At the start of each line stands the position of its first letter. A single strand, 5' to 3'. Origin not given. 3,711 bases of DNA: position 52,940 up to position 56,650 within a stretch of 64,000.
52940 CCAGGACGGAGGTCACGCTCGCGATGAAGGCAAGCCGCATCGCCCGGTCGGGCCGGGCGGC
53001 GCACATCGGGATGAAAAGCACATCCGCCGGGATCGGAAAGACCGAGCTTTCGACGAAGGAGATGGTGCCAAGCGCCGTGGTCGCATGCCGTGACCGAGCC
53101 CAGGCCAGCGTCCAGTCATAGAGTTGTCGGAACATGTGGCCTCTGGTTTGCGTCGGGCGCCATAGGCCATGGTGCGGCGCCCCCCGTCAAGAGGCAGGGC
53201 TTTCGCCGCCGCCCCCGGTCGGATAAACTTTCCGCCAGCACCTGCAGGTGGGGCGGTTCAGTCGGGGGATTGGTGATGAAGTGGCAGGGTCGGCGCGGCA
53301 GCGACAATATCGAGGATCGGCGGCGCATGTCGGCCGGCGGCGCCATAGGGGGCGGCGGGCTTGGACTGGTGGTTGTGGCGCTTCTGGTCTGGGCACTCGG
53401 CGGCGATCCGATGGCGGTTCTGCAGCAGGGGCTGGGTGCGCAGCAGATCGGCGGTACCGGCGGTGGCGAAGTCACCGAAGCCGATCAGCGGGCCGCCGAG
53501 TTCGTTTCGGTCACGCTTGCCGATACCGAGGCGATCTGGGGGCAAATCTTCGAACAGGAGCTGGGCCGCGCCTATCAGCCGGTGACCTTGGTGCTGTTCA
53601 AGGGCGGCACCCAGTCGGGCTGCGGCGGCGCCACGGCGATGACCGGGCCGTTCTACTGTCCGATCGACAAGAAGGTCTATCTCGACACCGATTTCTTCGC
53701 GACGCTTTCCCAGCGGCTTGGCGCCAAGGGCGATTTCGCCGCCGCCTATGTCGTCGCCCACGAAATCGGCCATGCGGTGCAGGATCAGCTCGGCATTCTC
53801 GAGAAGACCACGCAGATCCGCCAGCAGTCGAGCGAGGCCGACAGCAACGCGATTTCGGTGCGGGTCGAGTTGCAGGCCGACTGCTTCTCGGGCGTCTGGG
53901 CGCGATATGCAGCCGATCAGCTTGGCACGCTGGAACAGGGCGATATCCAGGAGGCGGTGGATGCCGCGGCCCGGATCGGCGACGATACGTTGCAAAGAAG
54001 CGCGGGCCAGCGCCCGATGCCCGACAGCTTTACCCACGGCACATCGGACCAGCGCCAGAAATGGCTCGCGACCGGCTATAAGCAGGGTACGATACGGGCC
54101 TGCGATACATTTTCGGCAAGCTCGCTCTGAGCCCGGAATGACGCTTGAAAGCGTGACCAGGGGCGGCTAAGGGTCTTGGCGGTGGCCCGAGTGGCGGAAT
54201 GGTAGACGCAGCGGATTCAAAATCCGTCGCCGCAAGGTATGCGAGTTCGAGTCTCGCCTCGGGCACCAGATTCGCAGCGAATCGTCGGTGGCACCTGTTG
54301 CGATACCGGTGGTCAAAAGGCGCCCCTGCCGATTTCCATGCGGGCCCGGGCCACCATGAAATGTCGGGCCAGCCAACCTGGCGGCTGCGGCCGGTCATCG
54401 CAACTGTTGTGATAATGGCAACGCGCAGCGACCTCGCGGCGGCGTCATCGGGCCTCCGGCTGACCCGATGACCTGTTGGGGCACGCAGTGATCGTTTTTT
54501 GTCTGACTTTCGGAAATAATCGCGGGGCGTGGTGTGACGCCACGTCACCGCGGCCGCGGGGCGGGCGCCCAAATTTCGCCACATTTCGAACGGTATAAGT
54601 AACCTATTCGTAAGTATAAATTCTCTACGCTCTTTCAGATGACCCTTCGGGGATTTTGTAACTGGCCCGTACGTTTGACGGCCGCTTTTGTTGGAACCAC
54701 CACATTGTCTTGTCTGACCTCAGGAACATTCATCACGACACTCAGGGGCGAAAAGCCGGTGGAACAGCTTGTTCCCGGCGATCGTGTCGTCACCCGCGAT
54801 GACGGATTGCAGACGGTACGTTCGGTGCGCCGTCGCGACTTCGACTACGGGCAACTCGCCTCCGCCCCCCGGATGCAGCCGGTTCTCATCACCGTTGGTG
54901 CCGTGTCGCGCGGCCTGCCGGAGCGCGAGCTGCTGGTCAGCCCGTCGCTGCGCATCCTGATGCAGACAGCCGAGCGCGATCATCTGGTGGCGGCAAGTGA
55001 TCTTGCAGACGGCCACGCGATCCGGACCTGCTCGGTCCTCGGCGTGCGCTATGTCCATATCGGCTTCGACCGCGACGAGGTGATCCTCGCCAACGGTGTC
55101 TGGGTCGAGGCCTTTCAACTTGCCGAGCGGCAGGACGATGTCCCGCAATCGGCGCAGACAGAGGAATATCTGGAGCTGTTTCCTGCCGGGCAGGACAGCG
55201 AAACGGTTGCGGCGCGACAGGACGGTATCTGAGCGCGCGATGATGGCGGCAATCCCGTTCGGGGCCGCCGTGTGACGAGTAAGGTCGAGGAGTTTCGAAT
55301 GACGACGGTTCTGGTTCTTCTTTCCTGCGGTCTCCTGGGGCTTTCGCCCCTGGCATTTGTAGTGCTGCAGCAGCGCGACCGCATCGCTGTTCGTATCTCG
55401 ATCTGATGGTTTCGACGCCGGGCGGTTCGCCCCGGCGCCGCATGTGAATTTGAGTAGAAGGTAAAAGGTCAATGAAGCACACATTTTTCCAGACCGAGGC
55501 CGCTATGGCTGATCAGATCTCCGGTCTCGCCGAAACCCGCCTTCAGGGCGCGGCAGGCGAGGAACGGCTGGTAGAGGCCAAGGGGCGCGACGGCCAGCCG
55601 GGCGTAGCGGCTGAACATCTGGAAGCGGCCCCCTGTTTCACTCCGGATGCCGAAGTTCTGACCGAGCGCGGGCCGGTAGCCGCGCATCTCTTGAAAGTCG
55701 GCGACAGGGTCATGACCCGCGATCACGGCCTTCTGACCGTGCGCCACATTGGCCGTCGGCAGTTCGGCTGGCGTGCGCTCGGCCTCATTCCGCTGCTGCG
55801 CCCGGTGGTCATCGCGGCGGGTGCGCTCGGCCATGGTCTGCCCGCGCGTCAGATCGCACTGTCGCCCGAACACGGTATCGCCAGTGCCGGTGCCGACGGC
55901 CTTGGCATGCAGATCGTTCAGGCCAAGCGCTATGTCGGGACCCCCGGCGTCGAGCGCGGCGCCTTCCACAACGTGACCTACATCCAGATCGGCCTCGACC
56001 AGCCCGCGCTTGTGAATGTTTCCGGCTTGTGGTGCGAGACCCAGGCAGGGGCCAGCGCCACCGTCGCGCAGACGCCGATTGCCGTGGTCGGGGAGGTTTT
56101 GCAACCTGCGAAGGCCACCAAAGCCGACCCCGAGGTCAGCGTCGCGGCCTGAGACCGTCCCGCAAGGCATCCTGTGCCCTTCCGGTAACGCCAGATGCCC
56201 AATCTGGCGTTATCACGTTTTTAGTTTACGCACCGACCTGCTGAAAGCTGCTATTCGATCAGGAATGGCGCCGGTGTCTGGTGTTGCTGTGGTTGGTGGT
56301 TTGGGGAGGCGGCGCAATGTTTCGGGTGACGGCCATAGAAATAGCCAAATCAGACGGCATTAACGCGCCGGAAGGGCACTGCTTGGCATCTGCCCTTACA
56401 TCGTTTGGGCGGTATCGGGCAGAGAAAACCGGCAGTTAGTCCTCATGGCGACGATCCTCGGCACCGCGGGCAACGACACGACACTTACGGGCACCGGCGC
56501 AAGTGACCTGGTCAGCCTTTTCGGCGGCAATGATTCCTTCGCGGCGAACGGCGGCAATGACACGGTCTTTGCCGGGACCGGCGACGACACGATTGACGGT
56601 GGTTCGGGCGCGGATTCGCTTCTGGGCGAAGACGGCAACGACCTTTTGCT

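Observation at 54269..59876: tRNA-Leu-flanked accessory locus with three paralogous Hint (bacterial intein-like) domains, only one attached to a cargo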

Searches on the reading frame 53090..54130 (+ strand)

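Call 4: search_protein_families(library=pfam, proteins=[window:53090-54130:+], max_evalue=0.01)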
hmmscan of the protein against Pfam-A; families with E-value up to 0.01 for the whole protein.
window:53090-54130:+ (346 aa): 2 families
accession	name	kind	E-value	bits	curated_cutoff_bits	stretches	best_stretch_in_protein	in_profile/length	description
PF04228.19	Zn_peptidase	-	2e-110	369.3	23.2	1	63-341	1-290/290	Putative neutral zinc metallopeptidase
PF04298.18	Zn_peptidase_2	-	0.00044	20.3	27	1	205-236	74-105/218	Putative neutral zinc metallopeptidase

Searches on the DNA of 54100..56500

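Call 39: search_rna_families(source=window, start=54100, end=56500, threshold=evalue, max_evalue=1)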
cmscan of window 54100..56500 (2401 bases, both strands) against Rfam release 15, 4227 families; matches with E-value up to 1: 1.
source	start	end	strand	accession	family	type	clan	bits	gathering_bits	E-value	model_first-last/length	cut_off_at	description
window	54185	54265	+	RF00005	tRNA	Gene; tRNA;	CL00001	59.5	29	9.2e-12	1-71/71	no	tRNA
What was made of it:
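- Tried and rejected: Rfam at E ≤ 1 found only the tRNA (call 39).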

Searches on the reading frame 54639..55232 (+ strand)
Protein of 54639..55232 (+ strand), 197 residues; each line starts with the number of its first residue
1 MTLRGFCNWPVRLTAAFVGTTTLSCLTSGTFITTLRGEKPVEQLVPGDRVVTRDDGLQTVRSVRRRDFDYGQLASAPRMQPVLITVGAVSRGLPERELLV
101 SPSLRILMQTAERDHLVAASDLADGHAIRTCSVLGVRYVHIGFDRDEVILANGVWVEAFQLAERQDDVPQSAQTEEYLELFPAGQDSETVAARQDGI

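Call 4: search_protein_families(library=pfam, proteins=[window:54639-55232:+], max_evalue=0.01)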
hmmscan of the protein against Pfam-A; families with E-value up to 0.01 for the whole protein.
window:54639-55232:+ (197 aa): 2 families
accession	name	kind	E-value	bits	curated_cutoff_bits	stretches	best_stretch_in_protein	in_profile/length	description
PF13403.11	Hint_2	-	1.1e-39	136.6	28.4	1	25-161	2-145/147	Hint domain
PF20803.2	PaaX_M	-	0.0088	16.6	24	0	149-186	37-74/83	PaaX protein central Cas2-like domain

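Call 5: search_protein_families(library=ncbifam, proteins=[window:54639-55232:+], max_evalue=0.01)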
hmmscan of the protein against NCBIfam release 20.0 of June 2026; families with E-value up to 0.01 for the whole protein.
window:54639-55232:+ (197 aa): 0 families

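Call 10: find_homologous_proteins(query=window:54639-55229:+, max_evalue=0.001)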
Query window:54639-55229:+ (197 aa): 24 proteins with E <= 0.001 among 631 candidates.
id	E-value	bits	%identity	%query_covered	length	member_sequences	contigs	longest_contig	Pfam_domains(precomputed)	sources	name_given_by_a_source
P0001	3.1e-114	397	100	94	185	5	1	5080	PF13403.12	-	-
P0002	2.9e-96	339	89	89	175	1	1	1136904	PF13403.12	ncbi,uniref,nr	ncbi:Hint domain-containing protein [Frigidibacter sp. RF13]|uniref:Hint domain-containing protein n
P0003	2.1e-95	336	88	89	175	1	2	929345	PF13403.12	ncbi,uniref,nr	ncbi:Hint domain-containing protein [Frigidibacter sp. SD6-1]|uniref:Hint domain-containing protein 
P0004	8.8e-57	210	56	87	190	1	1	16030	PF13403.12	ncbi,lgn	-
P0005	3.9e-53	198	57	83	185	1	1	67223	PF13403.12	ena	-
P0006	6.2e-53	198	55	87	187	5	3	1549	PF13403.12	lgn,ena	-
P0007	9.6e-53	197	58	82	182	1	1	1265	PF13403.12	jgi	jgi:Hint domain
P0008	1.8e-52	196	57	87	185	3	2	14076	PF13403.12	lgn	-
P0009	2.4e-52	196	56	84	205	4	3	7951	PF13403.12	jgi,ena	-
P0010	6.0e-52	194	57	84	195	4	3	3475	PF13403.12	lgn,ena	-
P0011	1.8e-51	193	58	84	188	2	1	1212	PF13403.12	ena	-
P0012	1.5e-50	190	56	81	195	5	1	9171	PF13403.12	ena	-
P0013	6.1e-50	188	54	84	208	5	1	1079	PF13403.12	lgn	-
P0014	3.8e-49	185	53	81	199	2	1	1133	PF13403.12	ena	-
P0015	9.9e-48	181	53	81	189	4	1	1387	PF13403.12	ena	-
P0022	5.2e-43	165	51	80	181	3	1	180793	PF13403.12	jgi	-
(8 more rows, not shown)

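Call 13: find_encoding_contigs(protein=P0002, flank=10000, max_places=3)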
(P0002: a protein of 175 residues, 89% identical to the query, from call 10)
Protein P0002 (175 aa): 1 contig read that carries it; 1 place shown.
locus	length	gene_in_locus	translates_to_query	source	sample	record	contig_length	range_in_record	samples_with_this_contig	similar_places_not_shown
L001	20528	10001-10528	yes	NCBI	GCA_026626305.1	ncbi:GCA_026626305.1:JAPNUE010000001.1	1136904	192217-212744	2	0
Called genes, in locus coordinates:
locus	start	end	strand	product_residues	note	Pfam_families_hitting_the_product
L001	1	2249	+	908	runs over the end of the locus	PF00521:DNA_topoisoIV, PF03989:DNA_gyraseA_C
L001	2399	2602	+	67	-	-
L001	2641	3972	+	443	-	PF01134:GIDA, PF01266:DAO (faint), PF13450:NAD_binding_8 (weak)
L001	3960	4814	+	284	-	PF00749:tRNA-synt_1c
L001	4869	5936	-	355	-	PF02423:OCD_Mu_crystall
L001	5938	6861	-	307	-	PF00491:Arginase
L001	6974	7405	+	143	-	PF13404:HTH_AsnC-type, PF13412:HTH_24, PF01037:AsnC_trans_reg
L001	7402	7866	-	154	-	PF02600:DsbB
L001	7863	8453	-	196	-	-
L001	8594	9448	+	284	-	PF04228:Zn_peptidase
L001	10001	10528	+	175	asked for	PF13403:Hint_2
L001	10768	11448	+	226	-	PF13403:Hint_2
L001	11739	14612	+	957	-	-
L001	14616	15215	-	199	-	PF12804:NTP_transf_3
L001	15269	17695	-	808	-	PF01266:DAO, PF16350:FAO_M, PF01571:GCV_T, PF08669:GCV_T_C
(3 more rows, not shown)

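Call 14: find_encoding_contigs(protein=P0022, flank=10000, max_places=3)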
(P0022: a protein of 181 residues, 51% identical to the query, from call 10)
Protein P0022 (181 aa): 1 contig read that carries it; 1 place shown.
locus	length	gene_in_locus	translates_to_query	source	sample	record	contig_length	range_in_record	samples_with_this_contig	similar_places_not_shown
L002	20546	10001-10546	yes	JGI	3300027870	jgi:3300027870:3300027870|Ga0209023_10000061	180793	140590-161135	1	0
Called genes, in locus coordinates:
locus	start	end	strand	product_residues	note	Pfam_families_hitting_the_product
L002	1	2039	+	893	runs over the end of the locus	PF00521:DNA_topoisoIV, PF03989:DNA_gyraseA_C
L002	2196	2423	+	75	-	-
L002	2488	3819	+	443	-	PF01134:GIDA, PF12831:FAD_oxidored (faint), PF13450:NAD_binding_8 (weak)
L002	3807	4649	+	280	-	PF00749:tRNA-synt_1c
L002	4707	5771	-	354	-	PF02423:OCD_Mu_crystall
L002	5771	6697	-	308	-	PF00491:Arginase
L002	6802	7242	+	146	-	PF13404:HTH_AsnC-type, PF13412:HTH_24, PF01037:AsnC_trans_reg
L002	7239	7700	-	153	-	PF02600:DsbB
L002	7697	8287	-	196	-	-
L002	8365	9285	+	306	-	PF04228:Zn_peptidase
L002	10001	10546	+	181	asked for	PF13403:Hint_2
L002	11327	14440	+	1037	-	PF00353:HemolysinCabind, PF13403:Hint_2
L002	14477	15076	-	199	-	PF12804:NTP_transf_3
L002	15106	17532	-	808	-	PF01266:DAO, PF16350:FAO_M, PF01571:GCV_T, PF08669:GCV_T_C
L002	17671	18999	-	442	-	PF02653:BPD_transp_2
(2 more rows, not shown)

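Call 15: find_related_loci(query=A2, collection=genome_contigs, flank=10000)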
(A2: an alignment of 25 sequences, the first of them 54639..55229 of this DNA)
Query A2 (197 aa) in genome_contigs; peptide patterns used: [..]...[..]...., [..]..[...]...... (x = any residue, [..] = any of these).
261 stretches matched a pattern; 226 encode a relative of the query (tblastn E <= 1e-3); the best 80 are kept; 80 distinct loci.
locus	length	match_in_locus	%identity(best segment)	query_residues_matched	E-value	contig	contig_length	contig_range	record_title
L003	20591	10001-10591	88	1-197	2e-114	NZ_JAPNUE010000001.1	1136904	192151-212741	Frigidibacter sp. RF13 NODE_1_length_1136904_cov_262.562396, whole genome shotgun sequence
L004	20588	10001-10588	88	2-197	2e-113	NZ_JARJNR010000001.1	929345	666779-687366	Frigidibacter sp. SD6-1 strain SD6 Scaffold1_1, whole genome shotgun sequence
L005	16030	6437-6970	56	13-183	8e-63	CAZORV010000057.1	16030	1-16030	MAG TPA_asm: uncultured Frigidibacter sp. isolate SRP342105_co3_297 genome assembly, contig: NODE_3273_length_16030_cov_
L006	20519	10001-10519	55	21-182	3e-57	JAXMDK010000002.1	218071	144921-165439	MAG: Paracoccaceae bacterium isolate STL-PRO34 C3.89.fa-2, whole genome shotgun sequence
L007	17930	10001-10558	53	8-182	1e-56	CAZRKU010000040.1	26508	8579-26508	MAG TPA_asm: uncultured Frigidibacter sp. isolate SRP302895_co1_216 genome assembly, contig: NODE_3269_length_26508_cov_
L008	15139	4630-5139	54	22-184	7e-55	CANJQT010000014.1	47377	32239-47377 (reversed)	MAG: Rhodobacteraceae bacterium isolate RH-23may17-568 genome assembly, contig: RH-23may17-C5212, whole genome shotgun s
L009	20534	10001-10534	53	17-182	2e-53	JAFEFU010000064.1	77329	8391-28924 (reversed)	MAG: Proteobacteria bacterium isolate SZAS TMP-24 CK_MAG-84__64__length-77329, whole genome shotgun sequence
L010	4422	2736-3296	50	19-194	2e-52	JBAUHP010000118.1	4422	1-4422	MAG: Albidovulum sp. isolate MFD03264_ilm_asm_bin2 k127_206149, whole genome shotgun sequence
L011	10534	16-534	48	17-182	2e-50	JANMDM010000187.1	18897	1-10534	MAG: Pseudomonadota bacterium isolate OTE_75_metabat_157 OTE_75_k141_1874918, whole genome shotgun sequence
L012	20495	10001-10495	50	25-182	9e-45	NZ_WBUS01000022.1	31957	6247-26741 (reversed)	MAG: Albidovulum sp. isolate SB22 contig_750, whole genome shotgun sequence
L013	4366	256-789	45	25-192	2e-44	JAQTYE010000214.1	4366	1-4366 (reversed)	MAG: Paracoccaceae bacterium isolate STC_3 NODE_62803_length_4366_cov_2.533145_Sandtown_C, whole genome shotgun sequence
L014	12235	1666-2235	46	17-195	2e-44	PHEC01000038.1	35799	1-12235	MAG: Alphaproteobacteria bacterium HGW-Alphaproteobacteria-6 bjp_ig2158_scaffold_781, whole genome shotgun sequence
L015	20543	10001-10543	45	10-182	2e-44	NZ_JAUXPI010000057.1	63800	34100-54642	MAG: Phaeovulum sp. isolate C10_metabat.bin.22 C10_k141_129227, whole genome shotgun sequence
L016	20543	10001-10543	46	25-194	2e-44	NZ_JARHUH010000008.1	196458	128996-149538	Paenirhodobacter sp. CAU 1674 contig8, whole genome shotgun sequence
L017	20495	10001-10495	45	25-182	6e-44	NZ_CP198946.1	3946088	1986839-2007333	Rhodobacter capsulatus strain SP18 chromosome, complete genome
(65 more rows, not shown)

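Call 71: search_protein_families(library=padloc, proteins=[window:54705-55229:+], max_evalue=0.01)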
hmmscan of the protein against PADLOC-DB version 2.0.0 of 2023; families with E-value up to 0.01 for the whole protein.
window:54705-55229:+ (175 aa): 0 families
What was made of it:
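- There are no PADLOC hits (call 71).
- Tried and rejected: No PADLOC hits (call 71).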

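Call 79: search_protein_representatives(protein=window:54705-55229:+)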
Query: 175 residues. Proteins with E-value up to 0.001 (for the whole library): 13495; up to 1e-10: 4144; up to 1e-30: 48. The best 150 are listed.
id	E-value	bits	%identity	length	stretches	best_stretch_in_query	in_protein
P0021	1.1e-45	172.0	56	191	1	1-161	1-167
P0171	1.0e-37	146.1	49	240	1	3-167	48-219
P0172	5.2e-37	143.8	46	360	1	2-169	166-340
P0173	1.0e-35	139.6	49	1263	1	2-168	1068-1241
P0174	1.8e-35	138.7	47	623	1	2-163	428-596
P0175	3.7e-35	137.7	49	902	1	2-172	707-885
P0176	3.9e-34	134.4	48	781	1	2-161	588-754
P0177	4.6e-34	134.2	47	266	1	2-161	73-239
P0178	7.0e-34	133.6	48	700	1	2-163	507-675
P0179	8.3e-34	133.4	48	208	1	3-161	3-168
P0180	9.6e-34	133.1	45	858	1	2-166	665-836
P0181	3.1e-33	131.5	45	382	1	2-165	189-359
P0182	6.3e-33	130.5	45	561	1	2-161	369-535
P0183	7.7e-33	130.2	44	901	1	2-167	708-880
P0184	8.2e-33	130.1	43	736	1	2-172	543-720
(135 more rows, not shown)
